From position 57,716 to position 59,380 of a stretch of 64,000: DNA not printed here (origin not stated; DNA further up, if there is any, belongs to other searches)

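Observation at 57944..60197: Translationally coupled adenylate-forming enzyme + transglutaminase-like protein: candidate amide-bond ligation/modification module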

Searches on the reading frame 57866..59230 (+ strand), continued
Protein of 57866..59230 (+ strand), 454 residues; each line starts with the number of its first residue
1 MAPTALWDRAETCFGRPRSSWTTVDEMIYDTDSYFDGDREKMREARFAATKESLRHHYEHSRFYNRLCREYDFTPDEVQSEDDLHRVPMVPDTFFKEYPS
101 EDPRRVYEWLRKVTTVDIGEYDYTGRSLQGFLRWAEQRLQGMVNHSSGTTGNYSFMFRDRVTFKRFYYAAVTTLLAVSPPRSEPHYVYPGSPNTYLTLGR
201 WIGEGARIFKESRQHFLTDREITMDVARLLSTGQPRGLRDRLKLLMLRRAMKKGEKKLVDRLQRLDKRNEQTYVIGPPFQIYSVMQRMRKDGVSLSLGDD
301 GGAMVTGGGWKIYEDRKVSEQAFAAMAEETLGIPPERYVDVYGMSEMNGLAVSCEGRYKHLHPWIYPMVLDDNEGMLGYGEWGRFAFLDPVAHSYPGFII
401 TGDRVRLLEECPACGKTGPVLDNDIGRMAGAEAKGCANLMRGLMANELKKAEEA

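Call 17: search_solved_structures(query=A1, max_evalue=1, show_alignments=2)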
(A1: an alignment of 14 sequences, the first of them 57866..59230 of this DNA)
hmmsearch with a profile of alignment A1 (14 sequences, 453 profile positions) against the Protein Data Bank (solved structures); distinct sequences matched with E-value up to 1: 4.
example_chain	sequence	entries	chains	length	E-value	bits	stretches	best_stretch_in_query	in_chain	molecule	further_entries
7xc6_E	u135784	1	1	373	2.5e-35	125.4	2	262-443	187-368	LuxE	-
2y27_A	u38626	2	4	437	5.5e-05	25.4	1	42-94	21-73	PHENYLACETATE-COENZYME A LIGASE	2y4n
2y4o_A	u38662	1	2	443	9.8e-05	24.5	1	41-101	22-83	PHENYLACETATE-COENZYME A LIGASE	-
4r1l_A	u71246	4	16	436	0.002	20.2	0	325-390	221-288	Phenylacetate-coenzyme A ligase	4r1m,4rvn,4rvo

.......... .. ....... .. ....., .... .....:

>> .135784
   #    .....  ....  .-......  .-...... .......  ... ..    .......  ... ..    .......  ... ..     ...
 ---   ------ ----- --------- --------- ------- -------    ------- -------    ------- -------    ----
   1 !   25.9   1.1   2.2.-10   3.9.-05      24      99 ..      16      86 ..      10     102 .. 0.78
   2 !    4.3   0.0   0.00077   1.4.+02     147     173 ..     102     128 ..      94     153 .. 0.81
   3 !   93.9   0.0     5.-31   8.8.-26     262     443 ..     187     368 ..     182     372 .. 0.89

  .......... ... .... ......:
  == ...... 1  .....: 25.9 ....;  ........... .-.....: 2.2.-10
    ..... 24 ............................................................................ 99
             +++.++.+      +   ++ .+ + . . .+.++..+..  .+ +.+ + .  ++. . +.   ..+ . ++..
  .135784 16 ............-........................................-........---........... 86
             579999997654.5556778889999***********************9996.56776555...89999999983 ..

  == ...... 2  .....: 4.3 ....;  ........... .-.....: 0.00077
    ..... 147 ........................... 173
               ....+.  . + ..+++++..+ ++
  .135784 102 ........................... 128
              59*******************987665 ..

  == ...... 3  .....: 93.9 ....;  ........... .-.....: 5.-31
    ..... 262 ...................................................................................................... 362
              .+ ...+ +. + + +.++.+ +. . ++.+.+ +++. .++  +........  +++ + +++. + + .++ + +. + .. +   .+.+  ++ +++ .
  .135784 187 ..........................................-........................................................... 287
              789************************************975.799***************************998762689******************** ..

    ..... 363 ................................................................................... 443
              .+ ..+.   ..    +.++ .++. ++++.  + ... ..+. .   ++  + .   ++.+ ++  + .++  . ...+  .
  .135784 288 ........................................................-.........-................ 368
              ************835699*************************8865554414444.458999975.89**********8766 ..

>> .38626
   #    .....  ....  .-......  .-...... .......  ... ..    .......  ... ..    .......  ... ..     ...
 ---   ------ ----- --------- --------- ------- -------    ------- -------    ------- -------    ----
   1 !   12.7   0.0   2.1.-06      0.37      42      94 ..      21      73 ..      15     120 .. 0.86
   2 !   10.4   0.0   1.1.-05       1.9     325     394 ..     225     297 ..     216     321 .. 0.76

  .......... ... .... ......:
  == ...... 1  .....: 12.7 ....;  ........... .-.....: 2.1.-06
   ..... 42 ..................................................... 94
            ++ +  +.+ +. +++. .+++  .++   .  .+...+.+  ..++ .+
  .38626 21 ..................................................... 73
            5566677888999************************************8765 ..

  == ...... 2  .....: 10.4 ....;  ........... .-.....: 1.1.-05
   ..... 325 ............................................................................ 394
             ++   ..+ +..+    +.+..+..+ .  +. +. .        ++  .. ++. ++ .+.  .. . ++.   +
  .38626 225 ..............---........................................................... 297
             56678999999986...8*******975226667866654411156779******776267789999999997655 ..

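Call 37: search_protein_families(library=padloc, proteins=[window:57866-59230:+], max_evalue=0.1)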
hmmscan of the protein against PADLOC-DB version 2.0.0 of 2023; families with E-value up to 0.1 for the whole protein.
window:57866-59230:+ (454 aa): 0 families

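Call 38: predict_structure(alignment_id=A4)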
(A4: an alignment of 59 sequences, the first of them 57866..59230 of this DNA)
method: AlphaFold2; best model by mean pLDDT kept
length: 454 residues; sequences in the alignment: 59
mean_pLDDT: 86.8   pTM: 0.89
mean pLDDT of the five models: 86.8, 86.3, 85.5, 84.5, 83.5
residues with pLDDT >= 90: 261; 70-90: 145; 50-70: 27; < 50: 21
segments of 3 or more residues with pLDDT < 50: 148-150, 432-445
pLDDT, mean of each block of 10 residues (from residue 1): 76 96 97 87 97 96 91 97 94 84 89 82 92 91 71 82 96 92 92 87 94 91 81 79 85 88 96 91 90 94 84 63 92 95 89 92 96 89 95 90 92 92 78 43 52 53
secondary structure, 60 per line:
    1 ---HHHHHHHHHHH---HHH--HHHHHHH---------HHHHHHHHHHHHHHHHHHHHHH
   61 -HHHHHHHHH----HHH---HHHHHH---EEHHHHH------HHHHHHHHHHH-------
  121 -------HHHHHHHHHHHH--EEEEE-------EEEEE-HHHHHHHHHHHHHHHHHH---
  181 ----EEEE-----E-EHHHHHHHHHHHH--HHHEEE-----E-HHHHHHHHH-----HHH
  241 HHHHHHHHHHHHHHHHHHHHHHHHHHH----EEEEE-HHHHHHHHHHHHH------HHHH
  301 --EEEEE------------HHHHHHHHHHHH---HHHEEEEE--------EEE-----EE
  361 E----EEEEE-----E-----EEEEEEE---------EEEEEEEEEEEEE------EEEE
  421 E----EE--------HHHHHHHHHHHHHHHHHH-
elements in order: H4-14 H23-29 H39-60 H62-70 H81-86 H92-96 H103-113 H128-139 E142-146 E154-158 H160-177 E185-188 H197-208 E214-216 H224-232 H238-267 E272-276 H278-290 H297-300 E303-307 H320-331 E338-342 E351-353 E359-361 E366-370 E382-388 E398-410 E417-421 H436-453

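Call 58: search_protein_families(library=pfam, proteins=[L039:5682-5999:+, L038:4440-4802:+, L039:6418-7146:+, L039:7211-8194:+, L053:3956-4621:+, L020:9549-10301:+], max_evalue=0.001)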
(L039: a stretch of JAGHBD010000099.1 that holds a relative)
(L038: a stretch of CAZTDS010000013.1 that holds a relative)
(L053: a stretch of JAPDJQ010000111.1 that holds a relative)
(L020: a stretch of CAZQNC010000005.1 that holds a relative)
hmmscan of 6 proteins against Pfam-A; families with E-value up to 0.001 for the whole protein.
L039:5682-5999:+ (105 aa): 11 families
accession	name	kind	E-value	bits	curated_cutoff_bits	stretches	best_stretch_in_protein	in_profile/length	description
PF01022.26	HTH_5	-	3.2e-12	46.5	22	1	21-63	3-45/47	Bacterial regulatory protein, arsR family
PF12840.13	HTH_20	-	1.1e-08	35.3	27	1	21-64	5-49/51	Helix-turn-helix domain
PF21476.4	PF0610-like_N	-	2.2e-07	31.4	33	1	21-59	2-40/50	PF0610-like, N-terminal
PF08279.18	HTH_11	-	3.3e-06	27.3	25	1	24-70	4-54/55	HTH domain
PF25213.1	HVO_A0261_N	-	1.4e-05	25.3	35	1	21-70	12-61/86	HVO_A0261 N-terminal domain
PF13412.12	HTH_24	-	1.9e-05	24.5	21.9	1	24-63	7-47/48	Winged helix-turn-helix DNA-binding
PF08461.16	HTH_12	-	4.8e-05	23.6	21.4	1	25-67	3-52/66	Ribonuclease R winged-helix domain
PF25212.1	HVO_A0114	-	0.0001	22.5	27.6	1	24-71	26-74/84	HVO_A0114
PF17782.7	DprA_WH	-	0.00026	21.4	22.9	1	21-58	13-50/61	DprA winged helix domain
PF14947.12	HTH_45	-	0.00068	20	25.5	1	25-70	11-56/77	Winged helix-turn-helix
PF13551.12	HTH_29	-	0.0009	19.7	28.1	0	22-66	1-45/64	Winged helix-turn helix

L038:4440-4802:+ (120 aa): 0 families

L039:6418-7146:+ (242 aa): 0 families

L039:7211-8194:+ (327 aa): 1 family
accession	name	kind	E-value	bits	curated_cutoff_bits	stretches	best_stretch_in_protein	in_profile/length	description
PF00348.22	polyprenyl_synt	-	3.5e-46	157.9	27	1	37-229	8-193/251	Polyprenyl synthetase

L053:3956-4621:+ (221 aa): 0 families

L020:9549-10301:+ (250 aa): 0 families

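Call 73: find_homologous_proteins(query=L054:7875-9320:+, max_evalue=0.00001)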
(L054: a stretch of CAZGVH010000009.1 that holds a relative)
Query L054:7875-9320:+ (481 aa): 155 proteins with E <= 0.00001 among 4647 candidates; the best 120 are listed.
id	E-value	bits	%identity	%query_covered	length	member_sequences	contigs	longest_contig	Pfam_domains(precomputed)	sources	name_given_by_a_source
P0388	0.0e+0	1108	100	99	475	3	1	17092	PF04443.18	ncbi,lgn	-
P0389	5.2e-274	927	83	99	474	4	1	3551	PF04443.18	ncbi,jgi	jgi:long-chain-fatty-acid---luciferin-component ligase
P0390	1.1e-180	620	78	70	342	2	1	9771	PF04443.18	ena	-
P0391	1.1e-163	564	52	93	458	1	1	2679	PF04443.18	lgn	-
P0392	1.3e-157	544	51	94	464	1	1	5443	PF04443.18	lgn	-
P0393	9.6e-155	534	50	95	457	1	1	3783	PF04443.18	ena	-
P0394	8.2e-154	531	51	91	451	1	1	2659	PF04443.18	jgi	jgi:hypothetical protein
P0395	3.0e-150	519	49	94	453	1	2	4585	PF04443.18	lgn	-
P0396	2.1e-142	494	47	94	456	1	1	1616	PF04443.18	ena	-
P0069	1.7e-135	471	46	91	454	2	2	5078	PF04443.18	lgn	-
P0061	1.9e-127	444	44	91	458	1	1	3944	PF04443.18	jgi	jgi:phenylacetate-coenzyme A ligase PaaK-like adenylate-forming protein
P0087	9.0e-125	435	43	90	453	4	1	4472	PF04443.18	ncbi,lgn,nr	ncbi:MAG TPA: hypothetical protein ENI45_00010 [Thermoplasmatales archaeon]|nr:hypothetical protein 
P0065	6.4e-124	433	43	90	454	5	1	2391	PF04443.18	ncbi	-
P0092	5.9e-123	429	44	91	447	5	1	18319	PF04443.18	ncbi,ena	-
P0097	6.6e-122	426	44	91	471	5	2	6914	PF04443.18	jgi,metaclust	metaclust:\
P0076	8.8e-122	425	43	92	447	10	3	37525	PF04443.18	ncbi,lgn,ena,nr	ncbi:MAG: hypothetical protein FE043_00215 [Thermoplasmata archaeon]|nr:MAG: hypothetical protein FE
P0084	2.8e-121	424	42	93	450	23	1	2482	PF04443.18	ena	-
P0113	1.6e-119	418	42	91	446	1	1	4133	PF04443.18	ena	-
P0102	2.5e-119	417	41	91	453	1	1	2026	PF04443.18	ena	-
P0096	1.1e-118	415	41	91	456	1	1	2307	PF04443.18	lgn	-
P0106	3.6e-116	407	42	91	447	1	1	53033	PF04443.18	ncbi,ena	-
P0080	2.1e-115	404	42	90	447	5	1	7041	PF04443.18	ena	-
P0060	4.2e-115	403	40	90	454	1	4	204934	PF04443.18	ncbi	-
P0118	1.2e-113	399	42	92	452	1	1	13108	PF04443.18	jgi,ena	-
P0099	2.5e-113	398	41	90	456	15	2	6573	PF04443.18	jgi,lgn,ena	-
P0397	1.1e-111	392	40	90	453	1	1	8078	PF04443.18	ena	-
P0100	3.0e-111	391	39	91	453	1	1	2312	PF04443.18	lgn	-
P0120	4.1e-111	390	40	90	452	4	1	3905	PF04443.18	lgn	-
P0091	1.1e-110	389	41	91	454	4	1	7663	PF04443.18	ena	-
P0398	1.1e-109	386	40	92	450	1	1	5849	PF04443.18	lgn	-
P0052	1.3e-108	382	40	90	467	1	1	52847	PF04443.18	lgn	-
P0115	8.2e-107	376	40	90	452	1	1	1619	PF04443.18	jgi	jgi:long-chain-fatty-acid---luciferin-component ligase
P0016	3.7e-102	361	39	91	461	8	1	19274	PF04443.18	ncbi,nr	ncbi:MAG: hypothetical protein U9R21_02505 [Candidatus Thermoplasmatota archaeon]|nr:hypothetical pr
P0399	5.2e-102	360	41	84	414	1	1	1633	PF04443.18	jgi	jgi:phenylacetate-coenzyme A ligase PaaK-like adenylate-forming protein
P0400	5.6e-102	360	41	91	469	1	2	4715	PF04443.18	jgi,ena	-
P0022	1.1e-101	359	39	91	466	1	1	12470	PF04443.18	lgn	-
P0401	5.4e-101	357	39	92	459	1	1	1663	PF04443.18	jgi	jgi:phenylacetate-coenzyme A ligase PaaK-like adenylate-forming protein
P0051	2.2e-100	355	38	90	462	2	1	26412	PF04443.18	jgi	jgi:phenylacetate-coenzyme A ligase PaaK-like adenylate-forming protein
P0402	1.2e-99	352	41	90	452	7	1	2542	PF04443.18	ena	-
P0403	1.5e-99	352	39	91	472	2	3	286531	PF04443.18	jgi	-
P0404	1.7e-99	352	38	90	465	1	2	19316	PF04443.18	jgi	-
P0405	3.1e-97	345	39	92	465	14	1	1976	PF04443.18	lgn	-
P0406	4.7e-97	344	40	92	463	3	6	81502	PF04443.18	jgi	-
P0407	8.3e-96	340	38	91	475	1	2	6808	PF04443.18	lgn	-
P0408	1.6e-95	339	37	91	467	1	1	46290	PF04443.18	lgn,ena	-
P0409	6.8e-95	337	38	91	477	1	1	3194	PF04443.18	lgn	-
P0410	7.8e-95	337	39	91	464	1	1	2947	PF04443.18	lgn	-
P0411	7.9e-95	337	39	91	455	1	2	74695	PF04443.18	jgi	jgi:hypothetical protein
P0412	2.9e-94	335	38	92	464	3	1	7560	PF04443.18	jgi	-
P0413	5.0e-94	334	38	93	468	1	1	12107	PF04443.18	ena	-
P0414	2.2e-93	332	37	91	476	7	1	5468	PF04443.18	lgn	-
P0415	1.4e-92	329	37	93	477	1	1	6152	PF04443.18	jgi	jgi:long-chain-fatty-acid---luciferin-component ligase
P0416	9.2e-92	326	36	90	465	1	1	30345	PF04443.18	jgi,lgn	jgi:phenylacetate-coenzyme A ligase PaaK-like adenylate-forming protein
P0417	2.0e-91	325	37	90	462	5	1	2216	PF04443.18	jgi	jgi:phenylacetate-coenzyme A ligase PaaK-like adenylate-forming protein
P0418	3.3e-91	325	37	92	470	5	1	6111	PF04443.18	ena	-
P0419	1.4e-90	323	36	91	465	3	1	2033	PF04443.18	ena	-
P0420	6.2e-90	320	39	90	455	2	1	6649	PF04443.18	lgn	-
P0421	1.5e-89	319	37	91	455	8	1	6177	PF04443.18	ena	-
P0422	1.7e-89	319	37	90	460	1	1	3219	PF04443.18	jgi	jgi:hypothetical protein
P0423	1.8e-89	319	37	92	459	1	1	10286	PF04443.18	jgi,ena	-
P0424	3.9e-89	318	36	92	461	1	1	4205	PF04443.18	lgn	-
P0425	1.2e-88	316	36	97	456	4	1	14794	PF04443.18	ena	-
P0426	3.6e-88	315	37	91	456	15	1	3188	PF04443.18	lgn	-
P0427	2.1e-87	312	34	91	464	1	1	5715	PF04443.18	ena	-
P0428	5.6e-87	311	37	90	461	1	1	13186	PF04443.18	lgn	-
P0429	9.7e-87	310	37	90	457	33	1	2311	PF04443.18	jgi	jgi:hypothetical protein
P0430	1.0e-86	310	36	93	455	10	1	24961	PF04443.18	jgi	-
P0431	1.3e-86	310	36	92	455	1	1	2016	PF04443.18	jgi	jgi:hypothetical protein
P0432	2.1e-86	309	38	91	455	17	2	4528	PF04443.18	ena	-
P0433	3.2e-86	308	35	94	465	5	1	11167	PF04443.18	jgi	-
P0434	9.0e-86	307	37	90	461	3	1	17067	PF04443.18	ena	-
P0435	9.7e-86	307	37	93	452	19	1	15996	PF04443.18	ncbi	-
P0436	1.0e-85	307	36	92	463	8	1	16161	PF04443.18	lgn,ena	-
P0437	1.5e-85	306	36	94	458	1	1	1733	PF04443.18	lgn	-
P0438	3.4e-85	305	38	90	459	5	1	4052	PF04443.18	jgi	jgi:phenylacetate-coenzyme A ligase PaaK-like adenylate-forming protein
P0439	5.0e-85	304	36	91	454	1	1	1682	PF04443.18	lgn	-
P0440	1.6e-84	303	38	91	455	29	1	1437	PF04443.18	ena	-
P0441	8.6e-84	300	35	90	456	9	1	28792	PF04443.18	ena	-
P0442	4.1e-83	298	36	93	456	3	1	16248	PF04443.18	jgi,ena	-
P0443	5.5e-83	298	36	90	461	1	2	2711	PF04443.18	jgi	jgi:hypothetical protein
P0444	7.0e-83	297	37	91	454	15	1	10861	PF04443.18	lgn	-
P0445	1.5e-82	296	37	90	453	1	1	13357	PF04443.18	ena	-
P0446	2.7e-82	295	37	88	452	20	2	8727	PF04443.18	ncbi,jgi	jgi:phenylacetate-coenzyme A ligase PaaK-like adenylate-forming protein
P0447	6.8e-82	294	37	85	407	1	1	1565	PF04443.18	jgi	jgi:phenylacetate-coenzyme A ligase PaaK-like adenylate-forming protein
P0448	7.6e-82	294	37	90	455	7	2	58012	PF04443.18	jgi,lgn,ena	-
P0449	1.1e-81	293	38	90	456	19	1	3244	PF04443.18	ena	-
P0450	1.4e-81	293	34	90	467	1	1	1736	PF04443.18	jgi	jgi:hypothetical protein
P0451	1.8e-81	293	34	91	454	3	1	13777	PF04443.18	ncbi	-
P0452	3.6e-81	292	37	93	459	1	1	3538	PF04443.18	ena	-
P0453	5.3e-81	291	36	91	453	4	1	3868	PF04443.18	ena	-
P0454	1.2e-80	290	36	90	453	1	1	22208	PF04443.18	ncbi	-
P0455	1.4e-80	290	36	91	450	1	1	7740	PF04443.18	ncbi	-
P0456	2.1e-80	289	37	90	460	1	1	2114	PF04443.18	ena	-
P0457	3.5e-80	288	36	90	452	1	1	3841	PF04443.18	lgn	-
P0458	3.7e-80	288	36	91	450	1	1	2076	PF04443.18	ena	-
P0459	3.7e-80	288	36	91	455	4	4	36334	PF04443.18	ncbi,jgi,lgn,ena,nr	ncbi:MAG: hypothetical protein DRN29_00315 [Thermoplasmata archaeon]|nr:MAG: hypothetical protein DR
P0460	8.4e-80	287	35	89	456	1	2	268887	PF04443.18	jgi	jgi:phenylacetate-coenzyme A ligase PaaK-like adenylate-forming protein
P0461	1.2e-79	287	36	91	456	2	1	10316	PF04443.18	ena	-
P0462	1.3e-79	286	35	91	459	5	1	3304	PF04443.18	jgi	jgi:hypothetical protein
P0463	1.7e-79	286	37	83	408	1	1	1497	PF04443.18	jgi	jgi:hypothetical protein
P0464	2.4e-79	286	36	91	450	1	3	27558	PF04443.18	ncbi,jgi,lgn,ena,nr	ncbi:MAG: hypothetical protein FE047_02780 [Thermoplasmata archaeon]|nr:MAG: hypothetical protein FE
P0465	3.4e-79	285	35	93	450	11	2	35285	PF04443.18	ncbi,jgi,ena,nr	ncbi:MAG TPA: hypothetical protein ENG06_05170 [Thermoplasmatales archaeon]|nr:hypothetical protein 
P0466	4.0e-79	285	35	94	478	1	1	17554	PF04443.18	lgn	-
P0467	4.5e-79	285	35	94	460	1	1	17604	PF04443.18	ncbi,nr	ncbi:MAG: hypothetical protein IMZ43_07040 [Thermoplasmata archaeon]|nr:hypothetical protein [Thermo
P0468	5.5e-79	284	35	92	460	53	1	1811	PF04443.18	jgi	-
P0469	6.2e-79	284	36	91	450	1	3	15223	PF04443.18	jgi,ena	-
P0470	1.9e-78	283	35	94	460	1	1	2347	PF04443.18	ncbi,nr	ncbi:MAG: hypothetical protein MUO73_08735 [Thermoplasmata archaeon]|nr:hypothetical protein [Thermo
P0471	3.9e-78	282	35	91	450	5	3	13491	PF04443.18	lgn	-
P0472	4.2e-78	281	35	94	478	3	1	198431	PF04443.18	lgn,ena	-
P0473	4.3e-78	281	34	93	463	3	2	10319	PF04443.18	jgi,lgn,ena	-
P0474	7.9e-78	281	35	93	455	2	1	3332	PF04443.18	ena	-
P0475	1.1e-77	280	35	91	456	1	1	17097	PF04443.18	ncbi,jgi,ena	-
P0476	1.8e-77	279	35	93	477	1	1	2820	PF04443.18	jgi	-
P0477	1.8e-77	279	36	89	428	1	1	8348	PF04443.18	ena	-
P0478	1.9e-77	279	35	93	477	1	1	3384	PF04443.18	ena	-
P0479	3.3e-77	278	34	93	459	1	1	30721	PF04443.18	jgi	jgi:hypothetical protein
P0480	3.8e-77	278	35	93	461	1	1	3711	PF04443.18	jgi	jgi:hypothetical protein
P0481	2.5e-76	276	33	95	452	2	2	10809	PF04443.18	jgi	jgi:long-chain-fatty-acid---luciferin-component ligase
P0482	2.9e-76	275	34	90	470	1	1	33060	PF04443.18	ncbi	-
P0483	4.1e-76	275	36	90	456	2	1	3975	PF04443.18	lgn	-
